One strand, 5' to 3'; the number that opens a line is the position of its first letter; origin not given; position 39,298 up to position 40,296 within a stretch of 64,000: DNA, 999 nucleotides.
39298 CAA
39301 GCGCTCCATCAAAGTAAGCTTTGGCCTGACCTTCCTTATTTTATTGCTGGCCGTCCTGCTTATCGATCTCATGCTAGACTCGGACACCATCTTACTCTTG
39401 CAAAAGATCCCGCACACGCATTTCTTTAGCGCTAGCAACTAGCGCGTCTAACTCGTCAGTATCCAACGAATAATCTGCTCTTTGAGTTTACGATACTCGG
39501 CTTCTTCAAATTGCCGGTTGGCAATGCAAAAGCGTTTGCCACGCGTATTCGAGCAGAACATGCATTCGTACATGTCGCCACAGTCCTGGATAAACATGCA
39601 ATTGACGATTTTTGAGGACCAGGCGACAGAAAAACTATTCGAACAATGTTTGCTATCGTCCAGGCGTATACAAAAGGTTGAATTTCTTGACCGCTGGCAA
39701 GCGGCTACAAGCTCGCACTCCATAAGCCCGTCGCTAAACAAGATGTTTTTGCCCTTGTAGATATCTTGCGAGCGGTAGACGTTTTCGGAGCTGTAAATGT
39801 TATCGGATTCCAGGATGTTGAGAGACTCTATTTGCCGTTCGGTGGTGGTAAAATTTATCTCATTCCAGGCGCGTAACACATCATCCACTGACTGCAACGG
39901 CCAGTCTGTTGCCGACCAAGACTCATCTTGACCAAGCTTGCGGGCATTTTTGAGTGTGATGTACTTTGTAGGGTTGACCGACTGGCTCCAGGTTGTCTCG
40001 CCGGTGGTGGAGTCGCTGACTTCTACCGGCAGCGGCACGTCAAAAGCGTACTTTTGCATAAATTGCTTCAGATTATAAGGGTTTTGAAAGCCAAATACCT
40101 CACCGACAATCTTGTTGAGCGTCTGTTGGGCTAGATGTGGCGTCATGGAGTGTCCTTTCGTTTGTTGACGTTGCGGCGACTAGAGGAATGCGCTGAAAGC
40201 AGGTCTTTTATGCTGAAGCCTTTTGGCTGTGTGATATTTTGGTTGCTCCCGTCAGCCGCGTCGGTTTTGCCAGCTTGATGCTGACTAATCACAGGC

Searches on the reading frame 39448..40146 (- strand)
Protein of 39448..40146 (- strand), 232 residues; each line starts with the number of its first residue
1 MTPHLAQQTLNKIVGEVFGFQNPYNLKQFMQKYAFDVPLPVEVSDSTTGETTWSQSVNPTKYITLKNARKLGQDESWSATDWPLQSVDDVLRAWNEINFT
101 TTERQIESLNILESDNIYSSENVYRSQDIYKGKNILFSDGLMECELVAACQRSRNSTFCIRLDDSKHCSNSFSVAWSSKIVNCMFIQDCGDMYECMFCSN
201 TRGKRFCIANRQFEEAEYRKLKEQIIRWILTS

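Call 3: search_protein_families(library=pfam, proteins=[window:39448-40146:-], max_evalue=0.01)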
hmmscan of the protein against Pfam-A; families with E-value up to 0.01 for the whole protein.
window:39448-40146:- (232 aa): 0 families

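Call 4: search_protein_families(library=ncbifam, proteins=[window:39448-40146:-], max_evalue=0.01)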
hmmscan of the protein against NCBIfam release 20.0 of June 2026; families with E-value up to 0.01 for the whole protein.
window:39448-40146:- (232 aa): 1 family
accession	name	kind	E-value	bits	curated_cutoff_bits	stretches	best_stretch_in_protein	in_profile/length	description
NF007560.0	PRK10187.1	equivalog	0.0029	16.9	327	1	24-105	177-251/266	trehalose-phosphatase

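Call 12: search_solved_structures(query=window:39448-40146:-, max_evalue=10)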
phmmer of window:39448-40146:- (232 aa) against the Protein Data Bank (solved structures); distinct sequences matched with E-value up to 10: 6.
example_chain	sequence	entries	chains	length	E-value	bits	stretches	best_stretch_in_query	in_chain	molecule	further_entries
2c9w_A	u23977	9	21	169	0.1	15.1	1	3-37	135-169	SUPPRESSOR OF CYTOKINE SIGNALING 2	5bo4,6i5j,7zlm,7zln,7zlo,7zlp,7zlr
4jgh_A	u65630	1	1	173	0.11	15.1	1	3-37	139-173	Suppressor of cytokine signaling 2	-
6i4x_A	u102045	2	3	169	0.13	14.8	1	3-37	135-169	Suppressor of cytokine signaling 2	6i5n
7m6t_A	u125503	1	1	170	0.13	14.8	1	3-37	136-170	Suppressor of cytokine signaling 2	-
6upb_A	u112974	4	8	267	0.16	14.4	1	19-107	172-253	Trehalose-phosphate phosphatase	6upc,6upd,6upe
4pzi_A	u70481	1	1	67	1.5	11.3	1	173-222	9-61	Histone-lysine N-methyltransferase 2B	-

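Call 32: find_homologous_proteins(query=window:39448-40146:-, max_evalue=0.001)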
Query window:39448-40146:- (232 aa): 440 proteins with E <= 0.001 among 591 candidates; the best 120 are listed.
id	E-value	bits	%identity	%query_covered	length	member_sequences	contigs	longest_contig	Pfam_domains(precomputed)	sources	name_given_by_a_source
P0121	9.4e-156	534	100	100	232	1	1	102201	-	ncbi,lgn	-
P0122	1.0e-111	390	71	100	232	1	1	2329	-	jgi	jgi:hypothetical protein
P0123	1.1e-103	363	67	100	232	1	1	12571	-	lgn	-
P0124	1.1e-101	357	65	97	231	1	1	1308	-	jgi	jgi:hypothetical protein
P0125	1.1e-100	354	62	97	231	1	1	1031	-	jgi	jgi:hypothetical protein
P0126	3.1e-100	352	65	100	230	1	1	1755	-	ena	-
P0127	3.6e-100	352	66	100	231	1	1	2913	-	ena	-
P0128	8.9e-100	351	65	100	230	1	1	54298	-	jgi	jgi:hypothetical protein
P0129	5.1e-99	348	63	100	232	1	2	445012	-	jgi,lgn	jgi:hypothetical protein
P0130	5.7e-99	348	65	100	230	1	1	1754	-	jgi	-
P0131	7.8e-99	348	65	100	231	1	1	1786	-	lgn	-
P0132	1.2e-97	344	64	100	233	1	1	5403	-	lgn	-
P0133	1.3e-97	344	61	100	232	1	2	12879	-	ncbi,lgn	-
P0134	4.5e-97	342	61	100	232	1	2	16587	-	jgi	jgi:hypothetical protein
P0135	9.7e-97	341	63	100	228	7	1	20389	-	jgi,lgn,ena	-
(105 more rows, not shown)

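Call 44: predict_structure(alignment_id=A3)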
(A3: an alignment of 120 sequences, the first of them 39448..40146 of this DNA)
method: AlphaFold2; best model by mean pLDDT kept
length: 232 residues; sequences in the alignment: 120
mean_pLDDT: 95.9   pTM: 0.89
mean pLDDT of the five models: 95.9, 95.4, 83.6, 67.1, 63.5
residues with pLDDT >= 90: 216; 70-90: 15; 50-70: 1; < 50: 0
segments of 3 or more residues with pLDDT < 50: none
pLDDT, mean of each block of 10 residues (from residue 1): 98 98 97 96 96 94 93 79 92 92 95 98 98 99 99 99 98 99 99 99 98 98 97 82
secondary structure, 60 per line:
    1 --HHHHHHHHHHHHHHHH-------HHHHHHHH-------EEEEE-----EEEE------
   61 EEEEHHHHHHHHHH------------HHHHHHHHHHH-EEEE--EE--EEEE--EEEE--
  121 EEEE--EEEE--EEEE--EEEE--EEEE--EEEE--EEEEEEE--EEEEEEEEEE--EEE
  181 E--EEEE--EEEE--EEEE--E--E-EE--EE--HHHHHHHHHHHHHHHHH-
elements in order: H3-18 H26-33 E41-45 E51-54 E61-64 H65-74 H87-97 E99-102 E109-112 E115-118 E121-124 E127-130 E133-136 E139-142 E145-148 E151-154 E157-163 E166-175 E178-181 E184-187 E190-193 E196-199 H215-231

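Call 48: fold_search(model_id=the predicted structure, library=pdb)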
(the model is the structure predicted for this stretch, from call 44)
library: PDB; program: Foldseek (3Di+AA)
matches with E <= 10: 367; with E <= 0.001: 1
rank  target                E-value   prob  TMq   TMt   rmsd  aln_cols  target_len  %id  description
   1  4e79_A                1.1e-04  0.54  0.14  0.11  20.4       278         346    9  Structure of LpxD from Acinetobacter baumannii at 2.66A resolution (P4322 form) (released 2013-01-16)
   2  4ihh_E                1.0e-03  0.38  0.15  0.12  20.7       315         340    8  Chasing Acyl Carrier Protein Through a Catalytic Cycle of Lipid A Production (released 2013-11-13)
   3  3ow5                  1.5e-03  0.51  0.17  0.18  10.9       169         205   12  Crystal structure of the Y200A mutant of gamma carbonic anhydrase from Methanosarcina thermophila (released 2011-10-26)
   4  4ihg_E                1.5e-03  0.47  0.16  0.12  17.4       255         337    8  Chasing Acyl Carrier Protein Through a Catalytic Cycle of Lipid A Production (released 2013-11-13)
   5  4eaa                  1.7e-03  0.30  0.13  0.13  12.3       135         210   11  X-ray crystal structure of the H141N mutant of perosamine N-acetyltransferase from Caulobacter crescentus in complex wit (released 2012-04-04)
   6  6ge9                  2.0e-03  0.54  0.19  0.12  16.3       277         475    9  Structure of Mycobacterium tuberculosis GlmU bound to Glc-1P and Ac-CoA (released 2018-05-02)
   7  3ou9                  2.1e-03  0.44  0.16  0.17  11.4       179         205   11  Crystal structure of gamma-carbonic anhydrase W19F mutant from Methanosarcina thermophila (released 2011-10-26)
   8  4ihg_D                2.2e-03  0.47  0.18  0.15  20.2       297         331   10  Chasing Acyl Carrier Protein Through a Catalytic Cycle of Lipid A Production (released 2013-11-13)
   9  7kr9                  2.2e-03  0.47  0.17  0.11  12.3       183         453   11  Bifunctional enzyme GlmU bound to Zn(II) (released 2021-12-01)
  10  6ckt                  2.2e-03  0.38  0.19  0.17  19.0       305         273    7  Crystal structure of 2,3,4,5-tetrahydropyridine-2,6-dicarboxylate N-succinyltransferase from Legionella pneumophila Phil (released 2018-03-21)
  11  6p83_C                2.2e-03  0.25  0.15  0.12  20.2       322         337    9  E.coli LpxD in complex with compound 1o (released 2019-08-28)
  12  4aaw                  2.5e-03  0.60  0.19  0.12  10.7       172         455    9  S.pneumoniae GlmU in complex with an antibacterial inhibitor (released 2012-02-15)
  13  4e79_B                2.5e-03  0.20  0.12  0.10  20.6       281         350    8  Structure of LpxD from Acinetobacter baumannii at 2.66A resolution (P4322 form) (released 2013-01-16)
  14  8bef_y                2.8e-03  0.66  0.23  0.21  11.2       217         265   12  Cryo-EM structure of the Arabidopsis thaliana I+III2 supercomplex (CI membrane core) (released 2023-01-11)
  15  7o4z                  2.8e-03  0.35  0.16  0.20  10.6       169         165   10  Crystal structure of the carbonic anhydrase-like domain of CcmM from Synechococcus elongatus (strain PCC 7942) (released 2021-11-10)
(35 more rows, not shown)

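Call 52: search_protein_families(library=padloc, proteins=[window:39448-40146:-], max_evalue=0.01)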
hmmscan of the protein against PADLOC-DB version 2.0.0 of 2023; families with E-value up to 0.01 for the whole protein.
window:39448-40146:- (232 aa): 0 families

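Call 53: search_protein_families(library=phrogs, proteins=[window:39448-40146:-], max_evalue=0.01)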
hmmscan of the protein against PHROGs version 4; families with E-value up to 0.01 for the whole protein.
window:39448-40146:- (232 aa): 1 family
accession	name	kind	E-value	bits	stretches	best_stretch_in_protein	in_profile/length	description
phrog_15341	-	unknown function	8e-05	23.2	1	116-209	138-228/276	-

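Call 55: search_protein_representatives(alignment_id=A3)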
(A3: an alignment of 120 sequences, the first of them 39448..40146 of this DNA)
Query: 120 sequences, 232 profile positions. Proteins with E-value up to 0.001 (for the whole library): 1522; up to 1e-10: 407; up to 1e-30: 67. The best 150 are listed.
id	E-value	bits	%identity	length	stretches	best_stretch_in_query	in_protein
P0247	5.4e-110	382.7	-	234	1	1-231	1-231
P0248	2.1e-101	354.6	-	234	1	1-231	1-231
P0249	4.1e-100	350.4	-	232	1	1-232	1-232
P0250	1.8e-95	335.2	-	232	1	1-231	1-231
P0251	1.0e-89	316.3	-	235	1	1-231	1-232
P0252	3.8e-87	307.9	-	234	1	1-231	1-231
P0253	2.5e-82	292.2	-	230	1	5-231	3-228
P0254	6.7e-81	287.5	-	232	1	1-231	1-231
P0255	9.3e-78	277.2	-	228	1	1-232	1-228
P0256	3.8e-73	262.1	-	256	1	1-231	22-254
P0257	7.4e-71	254.6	-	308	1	2-231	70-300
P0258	1.2e-67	244.1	-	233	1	1-230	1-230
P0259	1.1e-66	241.0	-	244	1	5-230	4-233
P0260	1.9e-66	240.2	-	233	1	1-229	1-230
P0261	1.0e-64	234.5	-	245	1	1-231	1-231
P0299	9.0e-38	146.4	-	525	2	44-227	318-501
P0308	4.1e-33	131.1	-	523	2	57-230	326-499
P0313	7.6e-31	123.7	-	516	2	52-228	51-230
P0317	9.2e-30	120.2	-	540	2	75-225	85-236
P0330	2.2e-27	112.4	-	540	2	72-225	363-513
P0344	2.2e-25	105.8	-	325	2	71-230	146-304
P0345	2.8e-25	105.5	-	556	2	129-227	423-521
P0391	1.6e-21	93.2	-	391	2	72-227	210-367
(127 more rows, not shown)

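Call 56: search_protein_families(library=pfam, proteins=[P0299, P0308, P0313, P0317, P0330, P0345, P0257, P0344, P0391], max_evalue=0.01)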
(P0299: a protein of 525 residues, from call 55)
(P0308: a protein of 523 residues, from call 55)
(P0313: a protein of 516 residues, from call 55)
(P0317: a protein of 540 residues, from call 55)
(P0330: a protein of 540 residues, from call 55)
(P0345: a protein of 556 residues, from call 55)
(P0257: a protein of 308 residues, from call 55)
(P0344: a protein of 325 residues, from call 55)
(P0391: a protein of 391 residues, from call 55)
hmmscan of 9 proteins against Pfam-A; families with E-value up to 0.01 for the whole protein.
P0299 (525 aa): 0 families

P0308 (523 aa): 0 families

P0313 (516 aa): 0 families

P0317 (540 aa): 0 families

P0330 (540 aa): 0 families

P0345 (556 aa): 0 families

P0257 (308 aa): 1 family
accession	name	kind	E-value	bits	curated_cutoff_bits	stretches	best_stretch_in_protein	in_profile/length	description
PF13460.12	NAD_binding_10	-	0.0098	16.2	27.2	0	22-135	59-158/184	NAD(P)H-binding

P0344 (325 aa): 0 families

P0391 (391 aa): 0 families

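Call 58: list_cluster_members(proteins=[P0299, P0313, P0317, P0345, P0308, P0330])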
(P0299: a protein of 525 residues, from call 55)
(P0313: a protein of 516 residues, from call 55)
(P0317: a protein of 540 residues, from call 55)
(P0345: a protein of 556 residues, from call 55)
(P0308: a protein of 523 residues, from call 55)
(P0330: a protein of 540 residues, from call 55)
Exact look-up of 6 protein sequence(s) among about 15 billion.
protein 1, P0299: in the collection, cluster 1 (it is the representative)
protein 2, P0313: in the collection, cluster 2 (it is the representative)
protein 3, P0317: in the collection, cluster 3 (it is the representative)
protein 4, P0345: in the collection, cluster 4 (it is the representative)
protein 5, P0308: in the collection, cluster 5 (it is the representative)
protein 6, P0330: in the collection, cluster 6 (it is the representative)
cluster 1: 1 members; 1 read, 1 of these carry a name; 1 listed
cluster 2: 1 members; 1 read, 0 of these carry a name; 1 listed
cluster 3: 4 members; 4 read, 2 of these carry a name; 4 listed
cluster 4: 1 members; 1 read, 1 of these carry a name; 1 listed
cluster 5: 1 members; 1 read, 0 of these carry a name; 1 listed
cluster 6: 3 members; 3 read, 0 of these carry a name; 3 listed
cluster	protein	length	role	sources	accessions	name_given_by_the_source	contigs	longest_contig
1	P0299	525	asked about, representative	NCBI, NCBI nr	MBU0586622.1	hypothetical protein KJ780_03850 [Candidatus Micrarchaeota archaeon] | hypothetical protein [Candidatus Micrarchaeota archaeon]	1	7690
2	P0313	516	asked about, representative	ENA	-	-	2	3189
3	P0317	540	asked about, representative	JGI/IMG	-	hypothetical protein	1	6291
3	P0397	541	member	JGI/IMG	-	hypothetical protein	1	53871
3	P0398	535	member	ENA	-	-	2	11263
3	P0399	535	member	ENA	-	-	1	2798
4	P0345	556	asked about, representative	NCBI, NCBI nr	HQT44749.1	MAG TPA: hypothetical protein PLO51_02130 [Candidatus Micrarchaeota archaeon] | hypothetical protein [Candidatus Micrarchaeota archaeon]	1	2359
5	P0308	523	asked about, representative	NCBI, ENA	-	-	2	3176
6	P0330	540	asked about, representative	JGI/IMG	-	-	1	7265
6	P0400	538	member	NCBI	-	-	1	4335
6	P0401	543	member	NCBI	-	-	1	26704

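Call 59: find_encoding_contigs(protein=P0397, flank=8000, max_places=2)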
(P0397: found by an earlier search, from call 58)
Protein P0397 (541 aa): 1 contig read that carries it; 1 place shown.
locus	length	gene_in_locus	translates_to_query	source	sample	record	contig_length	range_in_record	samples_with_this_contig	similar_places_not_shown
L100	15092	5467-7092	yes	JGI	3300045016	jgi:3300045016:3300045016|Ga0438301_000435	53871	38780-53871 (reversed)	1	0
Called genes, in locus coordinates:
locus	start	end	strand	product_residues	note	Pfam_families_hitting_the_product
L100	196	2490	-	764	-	PF02463:SMC_N, PF13175:AAA_15 (weak), PF13304:AAA_21 (faint), PF13476:AAA_23, PF13555:AAA_29 (weak), PF02463:SMC_N (weak)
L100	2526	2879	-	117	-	-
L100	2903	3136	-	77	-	-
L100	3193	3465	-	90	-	PF00736:EF1_GNE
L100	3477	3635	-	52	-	PF07754:Ribosomal_aS21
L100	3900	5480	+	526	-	-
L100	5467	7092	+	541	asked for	-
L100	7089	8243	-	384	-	PF00438:S-AdoMet_synt_N, PF02772:S-AdoMet_synt_M, PF02773:S-AdoMet_synt_C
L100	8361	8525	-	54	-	-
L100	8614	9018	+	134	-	-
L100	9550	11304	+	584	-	PF01558:POR, PF01855:POR_N, PF02780:Transketolase_C (weak), PF17147:PFOR_II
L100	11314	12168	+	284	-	PF02775:TPP_enzyme_C, PF12367:PFO_beta_C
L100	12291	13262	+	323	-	PF01916:DS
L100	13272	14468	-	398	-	PF00266:Aminotran_5, PF01041:DegT_DnrJ_EryC1 (faint)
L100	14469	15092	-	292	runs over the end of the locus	PF13462:Thioredoxin_4, PF01323:DSBA (weak)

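Call 60: find_encoding_contigs(protein=P0401, flank=8000, max_places=2)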
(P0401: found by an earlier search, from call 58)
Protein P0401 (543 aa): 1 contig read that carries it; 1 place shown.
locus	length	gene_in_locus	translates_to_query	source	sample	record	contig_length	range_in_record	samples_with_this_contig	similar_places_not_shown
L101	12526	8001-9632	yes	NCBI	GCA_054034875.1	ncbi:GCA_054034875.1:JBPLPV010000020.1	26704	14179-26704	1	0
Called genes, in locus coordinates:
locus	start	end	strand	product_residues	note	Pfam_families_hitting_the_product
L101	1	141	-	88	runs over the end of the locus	PF14358:DUF4405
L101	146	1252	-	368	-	PF02778:tRNA_int_endo_N (weak), PF01974:tRNA_int_endo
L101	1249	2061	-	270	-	PF23023:Anti-Pycsar_Apyc1, PF12706:Lactamase_B_2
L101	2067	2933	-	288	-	PF01171:ATP_bind_3, PF01507:PAPS_reduct (faint)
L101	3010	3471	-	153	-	PF03439:Spt5-NGN, PF00467:KOW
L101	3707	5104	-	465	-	PF00091:Tubulin, PF12327:FtsZ_C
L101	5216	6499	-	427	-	PF02881:SRP54_N, PF01656:CbiA (faint), PF00448:SRP54, PF13401:AAA_22 (weak), PF02978:SRP_SPB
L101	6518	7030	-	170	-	PF23435:DUF7121 (weak)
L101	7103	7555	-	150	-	-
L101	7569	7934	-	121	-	-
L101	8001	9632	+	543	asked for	-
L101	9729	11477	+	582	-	PF00009:GTP_EFTU, PF01926:MMR_HSR1 (weak), PF03144:GTP_EFTU_D2 (faint), PF11987:IF-2, PF14578:GTP_EFTU_D4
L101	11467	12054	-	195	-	-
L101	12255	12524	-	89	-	?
